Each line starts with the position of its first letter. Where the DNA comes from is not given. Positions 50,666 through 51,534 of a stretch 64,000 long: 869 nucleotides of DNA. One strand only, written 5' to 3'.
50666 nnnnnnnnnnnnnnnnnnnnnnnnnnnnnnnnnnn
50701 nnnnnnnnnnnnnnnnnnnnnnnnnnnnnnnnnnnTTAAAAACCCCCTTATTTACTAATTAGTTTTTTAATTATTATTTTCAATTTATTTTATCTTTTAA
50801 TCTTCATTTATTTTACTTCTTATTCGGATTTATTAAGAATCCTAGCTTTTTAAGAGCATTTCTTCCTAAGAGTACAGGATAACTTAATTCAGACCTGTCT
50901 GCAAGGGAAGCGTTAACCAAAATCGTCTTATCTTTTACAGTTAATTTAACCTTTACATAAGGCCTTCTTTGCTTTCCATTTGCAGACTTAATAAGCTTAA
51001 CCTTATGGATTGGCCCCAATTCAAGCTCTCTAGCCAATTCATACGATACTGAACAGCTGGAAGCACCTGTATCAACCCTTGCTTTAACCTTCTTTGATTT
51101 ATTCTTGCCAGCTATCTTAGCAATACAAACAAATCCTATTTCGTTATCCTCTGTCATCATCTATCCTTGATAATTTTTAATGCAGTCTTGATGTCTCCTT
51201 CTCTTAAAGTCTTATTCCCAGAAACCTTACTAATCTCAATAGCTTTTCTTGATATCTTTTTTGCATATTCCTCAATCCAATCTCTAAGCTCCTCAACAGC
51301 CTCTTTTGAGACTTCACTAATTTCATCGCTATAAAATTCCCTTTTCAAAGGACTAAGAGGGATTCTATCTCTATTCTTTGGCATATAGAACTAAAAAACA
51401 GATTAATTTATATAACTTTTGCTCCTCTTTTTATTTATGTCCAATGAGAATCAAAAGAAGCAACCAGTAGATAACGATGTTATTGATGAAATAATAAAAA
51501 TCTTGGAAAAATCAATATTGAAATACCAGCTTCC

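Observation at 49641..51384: Histone, retropepsin-like peptidase (DUF785) and RimK-like ligase in one translationally coupled string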

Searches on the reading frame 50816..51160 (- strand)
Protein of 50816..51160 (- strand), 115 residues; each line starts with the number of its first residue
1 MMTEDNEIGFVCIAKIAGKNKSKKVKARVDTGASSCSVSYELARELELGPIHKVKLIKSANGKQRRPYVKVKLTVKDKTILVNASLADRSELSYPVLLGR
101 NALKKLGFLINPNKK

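Call 3: search_protein_families(library=pfam, proteins=[window:50816-51160:-], max_evalue=0.01)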
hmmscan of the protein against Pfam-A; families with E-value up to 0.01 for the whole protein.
window:50816-51160:- (115 aa): 4 families
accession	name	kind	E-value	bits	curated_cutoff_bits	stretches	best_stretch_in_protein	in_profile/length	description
PF05618.17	Zn_protease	-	5.2e-11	43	27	1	50-114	66-131/138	Putative ATP-dependent zinc protease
PF13975.11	gag-asp_proteas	-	4.3e-09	37.3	28.2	1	22-105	7-92/92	gag-polyprotein putative aspartyl protease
PF13650.11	Asp_protease_2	-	3.1e-08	34.6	24.3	1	18-101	7-89/90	Aspartyl protease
PF00077.25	RVP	-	0.0019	18.9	20.7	0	15-110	10-100/101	Retroviral aspartyl protease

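Call 4: search_protein_families(library=ncbifam, proteins=[window:50816-51160:-], max_evalue=0.01)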
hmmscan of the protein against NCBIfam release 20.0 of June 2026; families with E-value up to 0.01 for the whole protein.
window:50816-51160:- (115 aa): 6 families
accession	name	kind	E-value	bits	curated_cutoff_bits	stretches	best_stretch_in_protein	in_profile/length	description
NF052264.1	retropep_RloA3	equivalog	5.4e-15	55.4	210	1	50-109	88-147/159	retropepsin-like aspartic peptidase RloA3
NF052263.1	retropep_RloA2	exception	8.3e-11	41.7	250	1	61-115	108-162/170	retropepsin-like aspartic peptidase RloA2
NF052261.1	Asp_endo_RimB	equivalog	1.1e-08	35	200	1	51-113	75-138/148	retropepsin-like aspartic endopeptidase RimB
NF052262.1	retropep_RloA1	exception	1.1e-08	34.9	280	1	65-115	112-162/178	retropepsin-like aspartic peptidase RloA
TIGR03698.1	clan_AA_DTGF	subfamily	2.2e-07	31.1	57.35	1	21-114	13-104/107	clan AA aspartic protease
TIGR02281.1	clan_AA_DTGA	subfamily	1.4e-06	28.4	57.95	1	19-108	17-110/121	TIGR02281 family clan AA aspartic protease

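Call 9: find_homologous_proteins(query=window:50816-51160:-)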
Query window:50816-51160:- (115 aa): 9 proteins with E <= 0.001 among 25 candidates.
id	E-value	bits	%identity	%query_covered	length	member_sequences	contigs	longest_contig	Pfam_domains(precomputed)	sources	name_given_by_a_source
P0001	1.6e-63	229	96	99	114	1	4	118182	PF13650.12,PF05618.18,PF13975.12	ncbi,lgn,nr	ncbi:MAG: hypothetical protein PWQ28_493 [Candidatus Woesearchaeota archaeon]|nr:hypothetical protei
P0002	1.2e-59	217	89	98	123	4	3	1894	PF13650.12,PF05618.18,PF13975.12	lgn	-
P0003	2.1e-37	145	65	97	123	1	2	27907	PF13650.12,PF05618.18,PF13975.12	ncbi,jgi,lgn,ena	-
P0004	4.3e-20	90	48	97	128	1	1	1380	PF05618.18,PF13975.12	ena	-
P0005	2.1e-18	84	48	91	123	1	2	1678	PF05618.18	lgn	-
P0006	2.1e-15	75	44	83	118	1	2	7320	PF05618.18,PF13975.12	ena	-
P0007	4.3e-10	58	42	93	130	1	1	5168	PF13650.12,PF05618.18,PF13975.12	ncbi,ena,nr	ncbi:MAG: ATP-dependent zinc protease [Candidatus Aenigmarchaeota archaeon]|nr:ATP-dependent zinc pr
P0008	1.2e-4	40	31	78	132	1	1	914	PF05618.18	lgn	-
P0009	1.4e-4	40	32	69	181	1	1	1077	PF05618.18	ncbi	-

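Call 10: find_encoding_contigs(protein=window:50816-51160:-, flank=10000, max_places=6)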
Protein window:50816-51160:- (115 aa): 1 contig read that carries it; 1 place shown.
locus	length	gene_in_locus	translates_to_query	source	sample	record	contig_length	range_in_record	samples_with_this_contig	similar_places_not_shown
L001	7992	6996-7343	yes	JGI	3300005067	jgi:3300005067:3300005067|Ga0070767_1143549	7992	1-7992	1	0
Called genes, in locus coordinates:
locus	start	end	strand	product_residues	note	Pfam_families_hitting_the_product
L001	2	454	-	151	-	?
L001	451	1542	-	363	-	PF01041:DegT_DnrJ_EryC1, PF00155:Aminotran_1_2 (weak), PF00266:Aminotran_5, PF01212:Beta_elim_lyase, PF05889:SepSecS (weak)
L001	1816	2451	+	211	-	-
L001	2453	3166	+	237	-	-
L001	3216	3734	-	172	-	-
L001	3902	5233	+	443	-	PF00919:UPF0004, PF04055:Radical_SAM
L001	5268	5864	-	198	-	-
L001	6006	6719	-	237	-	PF00730:HhH-GPD, PF00633:HHH (weak)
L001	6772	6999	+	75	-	PF00808:CBFD_NFYB_HMF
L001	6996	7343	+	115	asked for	PF13650:Asp_protease_2, PF13975:gag-asp_proteas, PF05618:RimB-like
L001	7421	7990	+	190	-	?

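Call 11: find_encoding_contigs(protein=P0003, flank=6000, max_places=3)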
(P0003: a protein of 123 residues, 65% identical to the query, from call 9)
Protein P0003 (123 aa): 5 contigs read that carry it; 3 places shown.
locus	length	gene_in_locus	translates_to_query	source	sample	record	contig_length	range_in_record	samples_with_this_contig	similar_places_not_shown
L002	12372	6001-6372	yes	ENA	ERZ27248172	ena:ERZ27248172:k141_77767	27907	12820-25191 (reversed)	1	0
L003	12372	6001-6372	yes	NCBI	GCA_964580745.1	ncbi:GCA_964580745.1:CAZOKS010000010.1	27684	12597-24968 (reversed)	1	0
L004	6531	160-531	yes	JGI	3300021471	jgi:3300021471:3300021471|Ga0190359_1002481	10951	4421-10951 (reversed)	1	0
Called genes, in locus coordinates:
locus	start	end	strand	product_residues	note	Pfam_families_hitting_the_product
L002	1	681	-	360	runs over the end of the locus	PF01041:DegT_DnrJ_EryC1, PF00266:Aminotran_5, PF00155:Aminotran_1_2 (weak), PF01053:Cys_Met_Meta_PP (weak), PF01212:Beta_elim_lyase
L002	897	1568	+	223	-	-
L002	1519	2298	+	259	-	-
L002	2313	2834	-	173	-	-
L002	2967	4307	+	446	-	PF00919:UPF0004, PF04055:Radical_SAM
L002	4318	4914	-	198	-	-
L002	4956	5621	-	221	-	PF00730:HhH-GPD, PF00633:HHH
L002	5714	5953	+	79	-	PF00808:CBFD_NFYB_HMF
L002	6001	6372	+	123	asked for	PF13650:Asp_protease_2 (weak), PF13975:gag-asp_proteas (weak), PF05618:RimB-like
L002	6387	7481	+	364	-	PF02655:ATP-grasp_3 (weak), PF02955:GSH-S_ATP, PF08443:RimK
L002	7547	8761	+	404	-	PF00265:TK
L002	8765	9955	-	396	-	PF12705:PDDEXK_1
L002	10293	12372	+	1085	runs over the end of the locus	PF01364:Peptidase_C25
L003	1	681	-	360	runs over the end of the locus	PF01041:DegT_DnrJ_EryC1, PF00266:Aminotran_5, PF00155:Aminotran_1_2 (weak), PF01053:Cys_Met_Meta_PP (weak), PF01212:Beta_elim_lyase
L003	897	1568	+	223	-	-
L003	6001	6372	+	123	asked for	PF13650:Asp_protease_2 (weak), PF13975:gag-asp_proteas (weak), PF05618:RimB-like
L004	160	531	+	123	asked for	PF13650:Asp_protease_2 (weak), PF13975:gag-asp_proteas (weak), PF05618:RimB-like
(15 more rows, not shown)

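Call 12: find_encoding_contigs(protein=P0006, flank=6000, max_places=3)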
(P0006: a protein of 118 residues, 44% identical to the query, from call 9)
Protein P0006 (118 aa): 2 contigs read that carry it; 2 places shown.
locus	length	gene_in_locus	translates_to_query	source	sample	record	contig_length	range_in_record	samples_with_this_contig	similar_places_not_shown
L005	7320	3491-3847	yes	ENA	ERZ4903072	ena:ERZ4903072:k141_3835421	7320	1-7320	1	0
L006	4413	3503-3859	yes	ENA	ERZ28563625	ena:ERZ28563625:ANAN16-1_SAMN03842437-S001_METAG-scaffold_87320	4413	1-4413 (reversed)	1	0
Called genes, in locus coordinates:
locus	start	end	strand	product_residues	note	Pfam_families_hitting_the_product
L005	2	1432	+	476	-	?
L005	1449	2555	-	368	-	PF21088:MS_channel_1st, PF00924:MS_channel_2nd, PF21082:MS_channel_3rd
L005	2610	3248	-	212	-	PF00252:Ribosomal_L16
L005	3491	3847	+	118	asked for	PF13975:gag-asp_proteas (weak), PF05618:RimB-like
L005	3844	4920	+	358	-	PF02655:ATP-grasp_3, PF02955:GSH-S_ATP, PF08443:RimK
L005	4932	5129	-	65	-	PF01361:Tautomerase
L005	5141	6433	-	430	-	PF00709:Adenylsucc_synt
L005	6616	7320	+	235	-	?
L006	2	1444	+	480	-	?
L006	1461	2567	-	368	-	PF21088:MS_channel_1st, PF00924:MS_channel_2nd, PF21082:MS_channel_3rd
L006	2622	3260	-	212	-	PF00252:Ribosomal_L16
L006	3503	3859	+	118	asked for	PF13975:gag-asp_proteas (weak), PF05618:RimB-like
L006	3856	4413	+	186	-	?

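Call 13: find_encoding_contigs(protein=P0007, flank=6000, max_places=3)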
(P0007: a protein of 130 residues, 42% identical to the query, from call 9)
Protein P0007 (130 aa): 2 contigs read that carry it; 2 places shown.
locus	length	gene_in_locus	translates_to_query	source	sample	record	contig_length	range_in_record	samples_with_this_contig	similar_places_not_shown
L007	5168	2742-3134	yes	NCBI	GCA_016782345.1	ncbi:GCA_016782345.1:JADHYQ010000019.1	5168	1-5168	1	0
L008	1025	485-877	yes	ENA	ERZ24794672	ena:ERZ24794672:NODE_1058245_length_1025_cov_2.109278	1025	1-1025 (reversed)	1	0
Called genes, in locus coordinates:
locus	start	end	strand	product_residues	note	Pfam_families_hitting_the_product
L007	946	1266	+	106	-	-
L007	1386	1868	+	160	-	PF04008:Adenosine_kin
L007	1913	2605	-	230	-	-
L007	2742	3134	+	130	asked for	PF13650:Asp_protease_2, PF13975:gag-asp_proteas (faint), PF05618:RimB-like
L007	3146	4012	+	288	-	PF18030:Rimk_N (weak), PF02750:Synapsin_C (faint), PF14397:ATPgrasp_ST (faint), PF02655:ATP-grasp_3, PF02786:CPSase_L_D2, PF08443:RimK, PF02222:ATP-grasp, PF02955:GSH-S_ATP, +1 more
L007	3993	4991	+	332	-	PF08443:RimK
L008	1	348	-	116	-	?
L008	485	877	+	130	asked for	PF13650:Asp_protease_2, PF13975:gag-asp_proteas (faint), PF05618:RimB-like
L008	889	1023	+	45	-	?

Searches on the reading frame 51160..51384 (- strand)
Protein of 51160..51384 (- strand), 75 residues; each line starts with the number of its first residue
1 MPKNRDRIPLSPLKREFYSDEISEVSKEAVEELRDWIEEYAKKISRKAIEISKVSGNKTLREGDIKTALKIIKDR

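Call 3: search_protein_families(library=pfam, proteins=[window:51160-51384:-], max_evalue=0.01)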
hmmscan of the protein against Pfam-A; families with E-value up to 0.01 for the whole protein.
window:51160-51384:- (75 aa): 2 families
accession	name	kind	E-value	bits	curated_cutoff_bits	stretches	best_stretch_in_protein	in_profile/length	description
PF00808.29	CBFD_NFYB_HMF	-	5.8e-10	39.7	21.4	1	8-69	3-65/65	Histone-like transcription factor (CBF/NF-Y) and archaeal histone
PF00125.30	Histone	-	0.01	16.6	26.4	0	23-71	73-121/122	Core histone H2A/H2B/H3/H4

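Call 4: search_protein_families(library=ncbifam, proteins=[window:51160-51384:-], max_evalue=0.01)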
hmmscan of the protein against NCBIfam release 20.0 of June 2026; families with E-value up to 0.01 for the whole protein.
window:51160-51384:- (75 aa): 1 family
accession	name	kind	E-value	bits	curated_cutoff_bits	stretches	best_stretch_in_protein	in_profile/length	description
NF043032.1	archaea_histone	superfamily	1.2e-14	54.4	50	1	9-68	1-60/60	histone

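Call 15: search_protein_families(library=pfam, proteins=[window:51160-51384:-], max_evalue=10)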
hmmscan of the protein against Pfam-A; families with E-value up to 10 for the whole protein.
seq(75 aa): 8 families
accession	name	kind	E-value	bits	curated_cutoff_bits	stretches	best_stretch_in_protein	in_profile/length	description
PF00808.29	CBFD_NFYB_HMF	-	5.8e-10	39.7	21.4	1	8-69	3-65/65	Histone-like transcription factor (CBF/NF-Y) and archaeal histone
PF00125.30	Histone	-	0.01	16.6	26.4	1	23-71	73-121/122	Core histone H2A/H2B/H3/H4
PF02269.22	TFIID-18kDa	-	0.016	15.7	27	1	20-70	15-65/93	Transcription initiation factor IID, 18kD subunit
PF02291.21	TFIID-31kDa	-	0.027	15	29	1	20-71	18-69/122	Transcription initiation factor IID, 31kD subunit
PF07524.19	Bromo_TP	-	0.03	14.8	24.6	1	24-70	23-69/77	Bromodomain associated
PF02969.23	TAF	-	0.046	14.3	21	1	22-70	18-66/66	TATA box binding protein associated factor (TAF)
PF01078.27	Mg_chelatase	-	0.086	12.7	20.3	1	19-51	112-144/207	Magnesium chelatase, subunit ChlI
PF15511.12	CENP-T_C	-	0.11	13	28.1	1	23-70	28-75/108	Centromere kinetochore component CENP-T histone fold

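Call 33: find_homologous_proteins(query=window:51160-51384:-, max_evalue=0.001)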
Query window:51160-51384:- (75 aa): 1 proteins with E <= 0.001 among 1 candidates.
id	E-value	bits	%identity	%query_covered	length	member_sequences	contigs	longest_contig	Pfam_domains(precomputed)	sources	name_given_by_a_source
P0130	1.5e-38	147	99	100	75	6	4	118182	PF00808.30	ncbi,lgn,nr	ncbi:MAG: hypothetical protein PWQ28_494 [Candidatus Woesearchaeota archaeon]|nr:hypothetical protei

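Call 35: find_related_loci(query=A2, collection=metagenome_contigs, flank=4000)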
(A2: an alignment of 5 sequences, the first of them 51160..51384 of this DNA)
Query A2 (75 aa) in metagenome_contigs; peptide patterns used: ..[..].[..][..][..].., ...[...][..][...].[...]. (x = any residue, [..] = any of these).
332 stretches matched a pattern; 5 encode a relative of the query (tblastn E <= 1e-3); 5 distinct loci.
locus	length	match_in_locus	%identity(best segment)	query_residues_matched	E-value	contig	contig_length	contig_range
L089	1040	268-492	45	1-75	4e-19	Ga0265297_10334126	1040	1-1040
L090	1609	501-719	45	1-73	1e-18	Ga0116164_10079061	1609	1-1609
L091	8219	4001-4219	47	1-73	2e-18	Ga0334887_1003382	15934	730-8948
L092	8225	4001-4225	44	1-75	6e-18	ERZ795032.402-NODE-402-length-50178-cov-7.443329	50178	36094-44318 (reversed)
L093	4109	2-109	64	40-75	2e-11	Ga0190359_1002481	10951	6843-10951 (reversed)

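Call 59: find_encoding_contigs(protein=P0130, flank=10000, max_places=4)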
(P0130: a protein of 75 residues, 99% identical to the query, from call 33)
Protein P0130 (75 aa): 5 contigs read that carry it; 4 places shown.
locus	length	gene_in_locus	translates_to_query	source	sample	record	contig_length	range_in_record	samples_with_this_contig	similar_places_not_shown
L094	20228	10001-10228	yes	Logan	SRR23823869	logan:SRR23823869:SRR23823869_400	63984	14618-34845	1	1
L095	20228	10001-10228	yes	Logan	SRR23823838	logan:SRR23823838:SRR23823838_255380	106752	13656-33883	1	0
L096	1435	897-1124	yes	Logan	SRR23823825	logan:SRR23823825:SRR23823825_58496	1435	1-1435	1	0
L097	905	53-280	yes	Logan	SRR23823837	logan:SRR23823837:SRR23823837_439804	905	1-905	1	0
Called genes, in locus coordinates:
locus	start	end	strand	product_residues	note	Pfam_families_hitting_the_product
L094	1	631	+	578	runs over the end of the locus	-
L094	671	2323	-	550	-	-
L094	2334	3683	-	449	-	PF04055:Radical_SAM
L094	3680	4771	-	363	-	PF01041:DegT_DnrJ_EryC1, PF00155:Aminotran_1_2 (weak), PF00266:Aminotran_5, PF01212:Beta_elim_lyase, PF05889:SepSecS (weak)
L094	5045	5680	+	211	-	-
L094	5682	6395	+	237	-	-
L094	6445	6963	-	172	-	-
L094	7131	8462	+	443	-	PF00919:UPF0004, PF04055:Radical_SAM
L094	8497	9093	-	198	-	-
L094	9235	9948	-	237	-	PF00730:HhH-GPD, PF00633:HHH (weak)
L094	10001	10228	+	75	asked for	PF00808:CBFD_NFYB_HMF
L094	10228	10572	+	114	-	PF13650:Asp_protease_2, PF13975:gag-asp_proteas, PF05618:RimB-like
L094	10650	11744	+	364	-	PF02655:ATP-grasp_3 (weak), PF02955:GSH-S_ATP, PF08443:RimK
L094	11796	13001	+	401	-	PF00265:TK, PF13173:AAA_14 (faint), PF00265:TK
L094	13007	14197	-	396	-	PF12705:PDDEXK_1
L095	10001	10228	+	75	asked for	PF00808:CBFD_NFYB_HMF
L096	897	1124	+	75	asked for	PF00808:CBFD_NFYB_HMF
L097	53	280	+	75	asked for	PF00808:CBFD_NFYB_HMF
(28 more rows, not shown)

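Call 65: search_protein_representatives(protein=window:51160-51384:-)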
Query: 75 residues. Proteins with E-value up to 0.001 (for the whole library): 42; up to 1e-10: 2; up to 1e-30: 0. The best 42 are listed.
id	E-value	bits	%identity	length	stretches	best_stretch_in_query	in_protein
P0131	4.5e-21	90.5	59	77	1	1-73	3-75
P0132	3.6e-11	59.2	47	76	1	1-73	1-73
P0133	1.3e-10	57.4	45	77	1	1-74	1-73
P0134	4.2e-09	52.7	31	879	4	9-71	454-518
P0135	1.7e-07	47.6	31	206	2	7-67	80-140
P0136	3.3e-07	46.7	30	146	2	7-68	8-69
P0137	1.9e-06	44.3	34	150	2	8-70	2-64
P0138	3.1e-06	43.6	41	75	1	1-71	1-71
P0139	8.2e-06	42.3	43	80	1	4-70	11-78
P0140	8.3e-06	42.3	34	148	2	6-69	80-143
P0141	1.2e-05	41.8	40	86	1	3-70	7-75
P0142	1.7e-05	41.2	27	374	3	8-67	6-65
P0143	2.2e-05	40.9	39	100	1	6-66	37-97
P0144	3.6e-05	40.2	33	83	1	4-72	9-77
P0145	5.3e-05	39.7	42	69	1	7-73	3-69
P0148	8.7e-05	39.0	37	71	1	1-70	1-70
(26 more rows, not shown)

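Call 67: find_encoding_contigs(protein=P0133, flank=5000, max_places=3)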
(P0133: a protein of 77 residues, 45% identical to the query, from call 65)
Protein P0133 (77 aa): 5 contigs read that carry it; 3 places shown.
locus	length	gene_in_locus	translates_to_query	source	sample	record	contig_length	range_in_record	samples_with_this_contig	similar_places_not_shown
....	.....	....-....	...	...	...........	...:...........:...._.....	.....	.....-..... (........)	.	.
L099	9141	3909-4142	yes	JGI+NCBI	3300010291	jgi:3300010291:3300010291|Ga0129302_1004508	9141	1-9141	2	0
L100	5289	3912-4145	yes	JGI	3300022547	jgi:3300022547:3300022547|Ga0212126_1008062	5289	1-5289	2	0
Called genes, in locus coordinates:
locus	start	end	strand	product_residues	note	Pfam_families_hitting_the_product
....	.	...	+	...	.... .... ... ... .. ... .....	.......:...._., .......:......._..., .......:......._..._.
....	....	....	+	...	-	-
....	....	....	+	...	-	-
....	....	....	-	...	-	-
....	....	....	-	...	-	-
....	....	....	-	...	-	-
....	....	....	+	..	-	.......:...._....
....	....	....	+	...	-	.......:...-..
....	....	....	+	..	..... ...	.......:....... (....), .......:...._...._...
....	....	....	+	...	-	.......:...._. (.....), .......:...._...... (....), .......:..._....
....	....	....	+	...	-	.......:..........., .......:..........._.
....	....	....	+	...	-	-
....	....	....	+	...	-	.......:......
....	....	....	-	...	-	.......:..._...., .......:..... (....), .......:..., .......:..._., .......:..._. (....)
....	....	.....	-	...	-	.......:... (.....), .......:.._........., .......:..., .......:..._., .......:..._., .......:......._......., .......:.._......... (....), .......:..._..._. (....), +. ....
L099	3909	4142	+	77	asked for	PF00125:Histone (weak), PF00808:CBFD_NFYB_HMF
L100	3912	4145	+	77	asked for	PF00125:Histone (weak), PF00808:CBFD_NFYB_HMF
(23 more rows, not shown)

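Call 68: find_encoding_contigs(protein=P0148, flank=5000, max_places=3)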
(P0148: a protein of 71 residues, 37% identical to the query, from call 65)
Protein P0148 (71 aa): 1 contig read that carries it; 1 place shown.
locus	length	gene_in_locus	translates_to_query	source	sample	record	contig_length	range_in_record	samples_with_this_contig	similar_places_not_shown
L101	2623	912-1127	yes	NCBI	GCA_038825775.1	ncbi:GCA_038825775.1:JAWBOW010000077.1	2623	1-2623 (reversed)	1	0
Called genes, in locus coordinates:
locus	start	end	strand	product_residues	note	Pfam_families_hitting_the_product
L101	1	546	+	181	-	?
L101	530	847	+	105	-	PF02150:Zn_ribbon_RPB9, PF12760:Zn_ribbon_IS1595 (faint), PF01096:Zn_ribbon_TFIIS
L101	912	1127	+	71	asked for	PF00808:CBFD_NFYB_HMF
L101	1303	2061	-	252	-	PF01061:ABC2_membrane, PF12698:ABC2_membrane_3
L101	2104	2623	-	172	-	PF00005:ABC_tran, PF13304:AAA_21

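Call 69: find_encoding_contigs(protein=P0138, flank=5000, max_places=3)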
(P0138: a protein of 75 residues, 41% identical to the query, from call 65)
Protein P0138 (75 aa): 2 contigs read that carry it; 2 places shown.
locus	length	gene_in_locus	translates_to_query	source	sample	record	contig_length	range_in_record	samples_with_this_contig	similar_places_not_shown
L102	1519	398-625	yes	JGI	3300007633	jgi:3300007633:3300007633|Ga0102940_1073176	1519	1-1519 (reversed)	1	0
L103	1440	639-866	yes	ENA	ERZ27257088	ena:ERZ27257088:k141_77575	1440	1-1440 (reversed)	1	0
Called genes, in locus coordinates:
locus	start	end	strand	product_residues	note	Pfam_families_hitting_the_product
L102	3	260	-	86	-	?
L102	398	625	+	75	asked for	PF00125:Histone (weak), PF00808:CBFD_NFYB_HMF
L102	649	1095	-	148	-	-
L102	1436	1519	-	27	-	?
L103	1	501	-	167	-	?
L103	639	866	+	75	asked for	PF00125:Histone (weak), PF00808:CBFD_NFYB_HMF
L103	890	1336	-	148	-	-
